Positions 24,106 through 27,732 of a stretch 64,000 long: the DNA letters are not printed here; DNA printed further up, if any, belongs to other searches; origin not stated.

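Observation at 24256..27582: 1108-aa secreted fusion of YVTN beta-propeller, di-haem c-type cytochrome (two CxxCH) and C-terminal CBM-like module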

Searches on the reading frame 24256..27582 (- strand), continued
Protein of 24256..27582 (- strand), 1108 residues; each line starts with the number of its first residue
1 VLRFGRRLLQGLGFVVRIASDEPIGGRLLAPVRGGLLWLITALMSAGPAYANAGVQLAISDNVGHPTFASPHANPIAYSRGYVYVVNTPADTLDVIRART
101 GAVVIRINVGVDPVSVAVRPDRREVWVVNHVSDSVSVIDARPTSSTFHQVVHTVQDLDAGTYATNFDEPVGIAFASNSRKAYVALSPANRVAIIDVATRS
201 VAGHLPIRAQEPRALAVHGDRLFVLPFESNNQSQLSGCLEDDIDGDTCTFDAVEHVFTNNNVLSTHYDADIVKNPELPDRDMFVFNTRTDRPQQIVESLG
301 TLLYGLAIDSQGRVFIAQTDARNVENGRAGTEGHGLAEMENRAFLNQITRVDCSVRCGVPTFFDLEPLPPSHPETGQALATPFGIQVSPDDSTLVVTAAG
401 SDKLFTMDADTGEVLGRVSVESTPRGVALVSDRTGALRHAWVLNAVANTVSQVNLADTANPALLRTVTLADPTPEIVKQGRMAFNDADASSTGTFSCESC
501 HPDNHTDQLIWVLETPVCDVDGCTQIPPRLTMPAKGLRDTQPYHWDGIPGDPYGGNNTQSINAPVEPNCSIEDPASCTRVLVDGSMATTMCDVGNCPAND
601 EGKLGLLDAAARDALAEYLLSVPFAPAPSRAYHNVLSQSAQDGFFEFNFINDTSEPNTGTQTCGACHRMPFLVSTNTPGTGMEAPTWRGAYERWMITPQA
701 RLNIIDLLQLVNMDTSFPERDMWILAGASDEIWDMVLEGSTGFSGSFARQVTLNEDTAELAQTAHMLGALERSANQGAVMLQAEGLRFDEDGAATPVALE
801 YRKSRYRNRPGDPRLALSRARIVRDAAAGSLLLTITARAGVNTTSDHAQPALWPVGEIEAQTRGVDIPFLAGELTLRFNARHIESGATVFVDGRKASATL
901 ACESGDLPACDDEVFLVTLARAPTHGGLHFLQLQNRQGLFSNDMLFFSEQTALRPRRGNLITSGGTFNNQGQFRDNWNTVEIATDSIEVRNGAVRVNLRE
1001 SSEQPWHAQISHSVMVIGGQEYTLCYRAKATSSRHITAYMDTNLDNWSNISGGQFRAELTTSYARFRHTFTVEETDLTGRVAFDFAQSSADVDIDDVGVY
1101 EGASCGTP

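Call 13: find_encoding_contigs(protein=P0002, flank=8000, max_places=2)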
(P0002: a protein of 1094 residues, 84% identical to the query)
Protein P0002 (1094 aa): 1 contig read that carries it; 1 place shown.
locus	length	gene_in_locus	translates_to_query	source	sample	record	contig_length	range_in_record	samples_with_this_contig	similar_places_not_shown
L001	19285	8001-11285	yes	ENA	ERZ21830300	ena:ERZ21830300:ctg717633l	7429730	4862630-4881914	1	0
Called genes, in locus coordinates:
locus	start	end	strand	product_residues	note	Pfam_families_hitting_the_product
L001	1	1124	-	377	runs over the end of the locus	PF20434:BD-FAE, PF07859:Abhydrolase_3, PF00326:Peptidase_S9 (weak)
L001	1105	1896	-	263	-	PF00106:adh_short, PF08659:KR, PF13561:adh_short_C2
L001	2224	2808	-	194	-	PF00702:Hydrolase, PF13419:HAD_2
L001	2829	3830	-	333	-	PF00044:Gp_dh_N, PF02800:Gp_dh_C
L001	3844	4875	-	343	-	PF00044:Gp_dh_N, PF02800:Gp_dh_C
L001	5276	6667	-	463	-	PF01145:Band_7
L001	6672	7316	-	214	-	-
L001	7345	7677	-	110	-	-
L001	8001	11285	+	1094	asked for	PF21783:YNCE (faint), PF22494:choice_anch_I (faint)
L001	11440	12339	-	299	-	PF05721:PhyH (weak)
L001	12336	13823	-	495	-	PF11794:HpaB_N, PF03241:HpaB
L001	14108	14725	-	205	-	PF02979:NHase_alpha, PF14407:Frankia_peptide (faint)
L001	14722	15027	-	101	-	PF02211:NHase_beta_C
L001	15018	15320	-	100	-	PF21006:NHase_beta_N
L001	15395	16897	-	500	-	-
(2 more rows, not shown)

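Call 14: find_encoding_contigs(protein=P0019, flank=8000, max_places=2)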
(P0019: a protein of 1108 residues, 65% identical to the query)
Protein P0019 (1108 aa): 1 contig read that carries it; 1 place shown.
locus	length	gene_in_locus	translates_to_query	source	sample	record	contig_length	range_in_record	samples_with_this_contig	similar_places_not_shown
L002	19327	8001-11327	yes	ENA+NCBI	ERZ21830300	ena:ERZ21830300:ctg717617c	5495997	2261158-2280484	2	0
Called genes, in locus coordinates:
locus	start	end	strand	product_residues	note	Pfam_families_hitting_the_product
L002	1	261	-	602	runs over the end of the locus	PF03717:PBP_dimer, PF00905:Transpeptidase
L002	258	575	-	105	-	PF04999:FtsL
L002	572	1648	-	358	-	PF01795:Methyltransf_5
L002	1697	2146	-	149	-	PF02381:MraZ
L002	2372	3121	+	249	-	PF00293:NUDIX (weak)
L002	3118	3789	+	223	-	PF00005:ABC_tran, PF02463:SMC_N (faint)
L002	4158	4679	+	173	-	-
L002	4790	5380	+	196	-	-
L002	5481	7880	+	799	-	PF02687:FtsX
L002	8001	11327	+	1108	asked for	PF10282:Lactonase (faint), PF21783:YNCE (faint), PF02018:CBM_4_9 (weak)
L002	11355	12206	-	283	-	PF05721:PhyH (faint)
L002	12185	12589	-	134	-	PF19581:Glyoxalase_7 (weak), PF00903:Glyoxalase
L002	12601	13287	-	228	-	PF00702:Hydrolase, PF13419:HAD_2, PF13242:Hydrolase_like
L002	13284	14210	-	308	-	PF02899:Phage_int_SAM_1, PF13495:Phage_int_SAM_4 (faint), PF00589:Phage_integrase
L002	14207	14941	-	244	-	PF04340:DUF484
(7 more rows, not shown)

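Call 15: find_encoding_contigs(protein=P0050, flank=8000, max_places=2)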
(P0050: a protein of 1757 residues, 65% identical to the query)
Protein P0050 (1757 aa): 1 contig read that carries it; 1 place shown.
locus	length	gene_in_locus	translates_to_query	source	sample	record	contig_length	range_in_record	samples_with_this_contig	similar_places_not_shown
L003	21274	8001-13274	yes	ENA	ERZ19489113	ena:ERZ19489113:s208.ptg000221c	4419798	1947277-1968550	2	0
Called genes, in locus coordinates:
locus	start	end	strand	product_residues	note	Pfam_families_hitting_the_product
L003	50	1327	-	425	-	-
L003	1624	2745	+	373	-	PF04754:Transposase_31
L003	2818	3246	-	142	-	PF03100:CcmE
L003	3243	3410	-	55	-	PF04995:CcmD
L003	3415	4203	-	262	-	PF01578:Cytochrom_C_asm, PF27518:CcmC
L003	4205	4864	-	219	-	PF03379:CcmB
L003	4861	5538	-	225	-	PF00005:ABC_tran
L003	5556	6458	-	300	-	PF02729:OTCace_N, PF00185:OTCace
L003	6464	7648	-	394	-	PF00202:Aminotran_3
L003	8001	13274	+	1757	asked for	PF21783:YNCE (weak), PF02018:CBM_4_9 (weak)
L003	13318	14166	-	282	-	PF13709:DUF4159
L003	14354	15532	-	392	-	PF02746:MR_MLE_N, PF13378:MR_MLE_C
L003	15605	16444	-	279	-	PF00520:Ion_trans, PF08016:PKD_channel (weak)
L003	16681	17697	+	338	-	PF04754:Transposase_31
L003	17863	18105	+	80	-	-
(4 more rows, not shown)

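Call 17: find_related_loci(query=A1, collection=genome_contigs, flank=8000)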
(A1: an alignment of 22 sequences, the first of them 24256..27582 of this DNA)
Query A1 (1108 aa) in genome_contigs; peptide patterns used: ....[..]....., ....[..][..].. (x = any residue, [..] = any of these).
543 stretches matched a pattern; 529 encode a relative of the query (tblastn E <= 1e-3); the best 80 are kept; 80 distinct loci.
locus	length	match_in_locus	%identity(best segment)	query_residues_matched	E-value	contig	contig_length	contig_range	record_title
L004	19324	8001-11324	95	1-1108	0e+0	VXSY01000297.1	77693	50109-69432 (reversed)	MAG: Gammaproteobacteria bacterium isolate SB0665_bin_27 NODE_206_length_77693_cov_8.363508, whole genome shotgun sequen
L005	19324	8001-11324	94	1-1108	0e+0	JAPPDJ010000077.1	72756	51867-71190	MAG: Gammaproteobacteria bacterium isolate IRC4_bin_23 NODE_406_length_72756_cov_10.5724, whole genome shotgun sequence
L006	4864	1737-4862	95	1-1043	0e+0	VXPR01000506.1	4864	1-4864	MAG: Gammaproteobacteria bacterium isolate SB0662_bin_60 NODE_10702_length_4864_cov_25.237887, whole genome shotgun sequ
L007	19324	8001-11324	95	1-1108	0e+0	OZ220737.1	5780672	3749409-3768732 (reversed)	MAG: Pseudomonadales bacterium isolate 93f608da-4359-4028-81e3-666eefb89598 genome assembly, chromosome: 1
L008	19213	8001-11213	67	30-1108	0e+0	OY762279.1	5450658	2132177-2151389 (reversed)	MAG: Pseudomonadales bacterium isolate dffa4d29-6664-44c6-a6fb-b72d241ba3f8 genome assembly, chromosome: 1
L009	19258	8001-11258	65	54-1108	0e+0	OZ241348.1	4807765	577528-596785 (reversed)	MAG: Candidatus Azotimanducaceae bacterium isolate a9db2f7b-e227-4142-b8f7-1613535697ad genome assembly, chromosome: 1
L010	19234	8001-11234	65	61-1108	0e+0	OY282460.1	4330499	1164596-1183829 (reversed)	MAG: uncultured Pseudomonadales bacterium genome assembly, chromosome: 1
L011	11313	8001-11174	66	59-1108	0e+0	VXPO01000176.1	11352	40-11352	MAG: Gammaproteobacteria bacterium isolate SB0662_bin_58 NODE_4691_length_11352_cov_53.131451, whole genome shotgun sequ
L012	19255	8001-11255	64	23-1108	0e+0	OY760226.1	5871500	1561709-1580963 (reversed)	MAG: Pseudomonadales bacterium isolate a94ac5f5-84ca-4f0c-a723-4f4cf5858466 genome assembly, chromosome: 1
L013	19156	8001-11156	67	53-1108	0e+0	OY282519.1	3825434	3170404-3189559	MAG: uncultured Pseudomonadales bacterium genome assembly, chromosome: 1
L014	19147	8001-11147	67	56-1108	0e+0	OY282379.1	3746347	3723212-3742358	MAG: uncultured Pseudomonadales bacterium genome assembly, chromosome: 1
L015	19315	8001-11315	64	48-1108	0e+0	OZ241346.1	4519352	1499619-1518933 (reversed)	MAG: Candidatus Azotimanducaceae bacterium isolate 1a084ade-5f57-4f91-b07c-c4cd22397a73 genome assembly, chromosome: 1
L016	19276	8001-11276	64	60-1108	0e+0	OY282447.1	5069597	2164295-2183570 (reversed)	MAG: uncultured Pseudomonadales bacterium genome assembly, chromosome: 1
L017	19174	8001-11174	64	54-1108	0e+0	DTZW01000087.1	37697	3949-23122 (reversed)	MAG TPA_asm: Gammaproteobacteria bacterium isolate UWMA-0258 NODE_1514_length_37697_cov_0.559764, whole genome shotgun s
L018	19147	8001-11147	64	54-1108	0e+0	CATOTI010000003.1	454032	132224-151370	MAG: uncultured Pseudomonadales bacterium isolate 254b6bec-0341-4e80-916b-0cb87a73fd2a genome assembly, contig: contig_3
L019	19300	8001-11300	63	24-1108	0e+0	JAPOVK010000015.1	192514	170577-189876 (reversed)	MAG: Gammaproteobacteria bacterium isolate COS1_bin_18 NODE_50_length_192514_cov_30.3926, whole genome shotgun sequence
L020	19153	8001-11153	64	54-1108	0e+0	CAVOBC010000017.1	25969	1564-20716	MAG: Gammaproteobacteria bacterium isolate CBN3_323.92 genome assembly, contig: Ga0302135_10000414, whole genome shotgun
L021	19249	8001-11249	64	42-1108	0e+0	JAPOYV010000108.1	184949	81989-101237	MAG: Gammaproteobacteria bacterium isolate COS4_bin_44 NODE_65_length_184949_cov_13.6226, whole genome shotgun sequence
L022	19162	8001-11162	64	54-1108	0e+0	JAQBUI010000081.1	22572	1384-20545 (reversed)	MAG: Proteobacteria bacterium isolate casp150-mb.143 NODE_6108_length_22572_cov_0.098518, whole genome shotgun sequence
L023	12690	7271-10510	62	28-1108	0e+0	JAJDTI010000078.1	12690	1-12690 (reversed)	MAG: Pseudomonadales bacterium isolate jk18x1bzbins.11 k141_1011532, whole genome shotgun sequence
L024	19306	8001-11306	91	6-1108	0e+0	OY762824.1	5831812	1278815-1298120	MAG: Pseudomonadales bacterium isolate c7712431-7163-4da6-abf8-36335a373d69 genome assembly, chromosome: 1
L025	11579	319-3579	60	24-1108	0e+0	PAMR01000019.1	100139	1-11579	MAG: Gammaproteobacteria bacterium isolate SAT2910 260043, whole genome shotgun sequence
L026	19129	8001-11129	63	61-1108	0e+0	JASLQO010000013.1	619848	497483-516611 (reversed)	MAG: Pseudomonadales bacterium isolate Arabian11_MAG_9 c_000000757508, whole genome shotgun sequence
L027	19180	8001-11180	63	51-1108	0e+0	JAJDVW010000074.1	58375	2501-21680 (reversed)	MAG: Pseudomonadales bacterium isolate jk18x22bins.7 k141_287637, whole genome shotgun sequence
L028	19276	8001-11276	62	39-1108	0e+0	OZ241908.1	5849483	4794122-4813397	MAG: Candidatus Azotimanducaceae bacterium isolate 16e1fe49-7b92-4528-a68f-5a19ecc53174 genome assembly, chromosome: 1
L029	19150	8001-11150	63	61-1108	0e+0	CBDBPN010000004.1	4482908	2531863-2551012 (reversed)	MAG: Pseudomonadales bacterium isolate 2ce4bf40-c7db-479d-8486-3b8447665951 genome assembly, contig: contig_4, whole gen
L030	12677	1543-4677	62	58-1108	0e+0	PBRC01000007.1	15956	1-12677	MAG: Gammaproteobacteria bacterium isolate NP964 43915, whole genome shotgun sequence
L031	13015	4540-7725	62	62-1108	0e+0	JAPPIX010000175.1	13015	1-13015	MAG: Gammaproteobacteria bacterium isolate RHO2_bin_33 NODE_5683_length_13015_cov_8.344753, whole genome shotgun sequenc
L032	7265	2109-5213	61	62-1108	0e+0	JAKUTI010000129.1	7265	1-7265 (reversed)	MAG: Pseudomonadales bacterium isolate ALOHA_A2.5_103 A2.5-Pseudomonadales-7_129, whole genome shotgun sequence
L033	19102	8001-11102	62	64-1108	0e+0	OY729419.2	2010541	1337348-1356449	MAG: Pseudomonadales bacterium isolate c5c9f45e-28c9-4f0a-806d-e61ce6d83dd2 genome assembly, chromosome: 1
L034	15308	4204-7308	61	62-1108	0e+0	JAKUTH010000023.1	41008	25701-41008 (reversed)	MAG: Pseudomonadales bacterium isolate ALOHA_A2.5_102 A2.5-Pseudomonadales-6_23, whole genome shotgun sequence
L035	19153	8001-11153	60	48-1108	0e+0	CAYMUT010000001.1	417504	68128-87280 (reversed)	MAG TPA_asm: uncultured Pseudomonadales bacterium isolate binchicken_co141_228 genome assembly, contig: NODE_7_length_41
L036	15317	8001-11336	60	11-1108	0e+0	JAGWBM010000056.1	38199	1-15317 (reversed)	MAG: Pseudomonadales bacterium isolate 277c_33 scaffold_5954, whole genome shotgun sequence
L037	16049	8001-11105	61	62-1108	0e+0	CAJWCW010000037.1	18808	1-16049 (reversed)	MAG TPA_asm: uncultured Gammaproteobacteria bacterium isolate ERR598947_bin.81_MetaBAT_v2.12.1_MAG genome assembly, cont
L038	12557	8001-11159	61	54-1108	0e+0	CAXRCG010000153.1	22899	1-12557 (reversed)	MAG: Pseudomonadales bacterium isolate YZ09aD_8.18 genome assembly, contig: k141_1444917, whole genome shotgun sequence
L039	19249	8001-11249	60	45-1108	0e+0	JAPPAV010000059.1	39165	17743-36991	MAG: Gammaproteobacteria bacterium isolate IRC1_bin_7 NODE_822_length_39165_cov_10.0206, whole genome shotgun sequence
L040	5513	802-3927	60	54-1108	0e+0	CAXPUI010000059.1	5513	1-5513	MAG: Candidatus Fonsibacter ubiquis isolate 02um_C4D0729_8.17 genome assembly, contig: k127_356821, whole genome shotgun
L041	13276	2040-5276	60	55-1108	0e+0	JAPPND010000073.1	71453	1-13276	MAG: Gammaproteobacteria bacterium isolate RHO3_bin_63 NODE_873_length_71453_cov_27.382546, whole genome shotgun sequenc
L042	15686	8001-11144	59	48-1108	0e+0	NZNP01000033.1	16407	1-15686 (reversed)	MAG: Gammaproteobacteria bacterium isolate EAC81 88933, whole genome shotgun sequence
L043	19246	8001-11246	66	63-1108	0e+0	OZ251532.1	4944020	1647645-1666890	MAG: Candidatus Azotimanducaceae bacterium isolate 57f058be-dce8-4abd-a7af-688bdaf99d17 genome assembly, chromosome: 1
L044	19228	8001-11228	65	47-1108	0e+0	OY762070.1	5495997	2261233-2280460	MAG: Pseudomonadales bacterium isolate ac928a3f-4c2e-4f54-a756-792d58c1f79c genome assembly, chromosome: 1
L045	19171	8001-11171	64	59-1108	0e+0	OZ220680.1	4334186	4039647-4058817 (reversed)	MAG: Pseudomonadales bacterium isolate da3e3f05-4c24-4fb5-b36e-3680706d581c genome assembly, chromosome: 1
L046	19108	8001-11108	57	58-1108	0e+0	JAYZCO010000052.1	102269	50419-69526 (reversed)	MAG: Pseudomonadota bacterium isolate XB_MAG1231 DB_MAG1231_0052, whole genome shotgun sequence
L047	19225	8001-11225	60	55-1108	0e+0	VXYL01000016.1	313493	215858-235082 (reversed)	MAG: Gammaproteobacteria bacterium isolate SB0670_bin_10 NODE_20_length_313493_cov_13.520980, whole genome shotgun seque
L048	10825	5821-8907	56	63-1108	0e+0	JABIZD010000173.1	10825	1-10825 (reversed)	MAG: Gammaproteobacteria bacterium isolate SI073_bin157 k141_1274679, whole genome shotgun sequence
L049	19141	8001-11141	56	54-1108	0e+0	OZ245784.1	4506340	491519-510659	MAG: Halioglobus sp. isolate 6e664e2f-5aea-400d-8426-2e5d5b195c48 genome assembly, chromosome: 1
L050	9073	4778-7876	56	59-1108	0e+0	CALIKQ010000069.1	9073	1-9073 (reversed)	MAG: uncultured Pseudomonadales bacterium isolate S1_Bin_MAXBIN__076_sub_1 genome assembly, contig: c_000002949198, whol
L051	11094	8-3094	56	63-1108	0e+0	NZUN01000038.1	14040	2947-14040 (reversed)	MAG: Gammaproteobacteria bacterium isolate NAT84 69426, whole genome shotgun sequence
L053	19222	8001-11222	69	46-1108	0e+0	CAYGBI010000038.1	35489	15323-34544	MAG TPA_asm: uncultured Pseudomonadales bacterium isolate ERP110561_co1_26 genome assembly, contig: NODE_785_length_3548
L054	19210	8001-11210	66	63-1108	0e+0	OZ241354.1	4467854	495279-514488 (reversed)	MAG: Candidatus Azotimanducaceae bacterium isolate fd6274a0-af80-476c-b5c2-d40413de7012 genome assembly, chromosome: 1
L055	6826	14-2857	56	144-1108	0e+0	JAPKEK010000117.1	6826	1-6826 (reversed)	MAG: Pseudomonadales bacterium isolate ANT-114 NODE_7528_length_6826_cov_3.739625, whole genome shotgun sequence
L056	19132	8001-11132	55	65-1108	0e+0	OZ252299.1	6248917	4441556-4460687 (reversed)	MAG: Myxococcota bacterium isolate d096e52c-8650-4dc2-924d-61961b4435f2 genome assembly, chromosome: 1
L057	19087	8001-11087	56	63-1108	0e+0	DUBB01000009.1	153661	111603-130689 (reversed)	MAG TPA_asm: Gammaproteobacteria bacterium isolate UWMA-0291 NODE_144_length_153661_cov_0.171221, whole genome shotgun s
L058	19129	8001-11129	52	63-1108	0e+0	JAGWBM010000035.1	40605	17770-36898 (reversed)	MAG: Pseudomonadales bacterium isolate 277c_33 scaffold_3727, whole genome shotgun sequence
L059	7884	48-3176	52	63-1108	0e+0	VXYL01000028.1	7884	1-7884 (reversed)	MAG: Gammaproteobacteria bacterium isolate SB0670_bin_10 NODE_4287_length_7884_cov_13.468131, whole genome shotgun seque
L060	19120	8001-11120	53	64-1108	0e+0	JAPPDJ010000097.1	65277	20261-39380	MAG: Gammaproteobacteria bacterium isolate IRC4_bin_23 NODE_472_length_65277_cov_10.1292, whole genome shotgun sequence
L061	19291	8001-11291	63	36-1108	0e+0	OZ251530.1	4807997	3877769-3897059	MAG: Candidatus Azotimanducaceae bacterium isolate f202fb84-87b8-493a-be29-01d38759616a genome assembly, chromosome: 1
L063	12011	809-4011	59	62-1108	0e+0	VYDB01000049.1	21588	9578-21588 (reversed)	MAG: Gammaproteobacteria bacterium isolate SB0675_bin_3 NODE_1085_length_21588_cov_14.710305, whole genome shotgun seque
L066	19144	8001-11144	51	63-1108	0e+0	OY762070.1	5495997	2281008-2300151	MAG: Pseudomonadales bacterium isolate ac928a3f-4c2e-4f54-a756-792d58c1f79c genome assembly, chromosome: 1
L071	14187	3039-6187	63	59-1108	0e+0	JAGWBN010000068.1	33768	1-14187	MAG: Pseudomonadales bacterium isolate 277c_34 scaffold_9273, whole genome shotgun sequence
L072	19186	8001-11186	48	64-1108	0e+0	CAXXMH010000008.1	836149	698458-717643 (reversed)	MAG: Pseudomonadales bacterium isolate 82f3ac27-4bc5-4c66-a35b-9464a7289bd9 genome assembly, contig: contig_8, whole gen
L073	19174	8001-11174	50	63-1108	0e+0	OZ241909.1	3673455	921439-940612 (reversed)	MAG: Candidatus Azotimanducaceae bacterium isolate 1162e259-e2cb-4129-9ddd-c858584b4c03 genome assembly, chromosome: 1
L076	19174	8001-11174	50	63-1108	0e+0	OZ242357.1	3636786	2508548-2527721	MAG: Pseudomonadales bacterium isolate 7205e55f-24b8-4b69-9cd3-4ba8f95682cb genome assembly, chromosome: 1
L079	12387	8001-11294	47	27-1108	0e+0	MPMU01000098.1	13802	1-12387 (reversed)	MAG: Gammaproteobacteria bacterium bin55 NODE_5295_length_13802_cov_8.16695_ID_10589, whole genome shotgun sequence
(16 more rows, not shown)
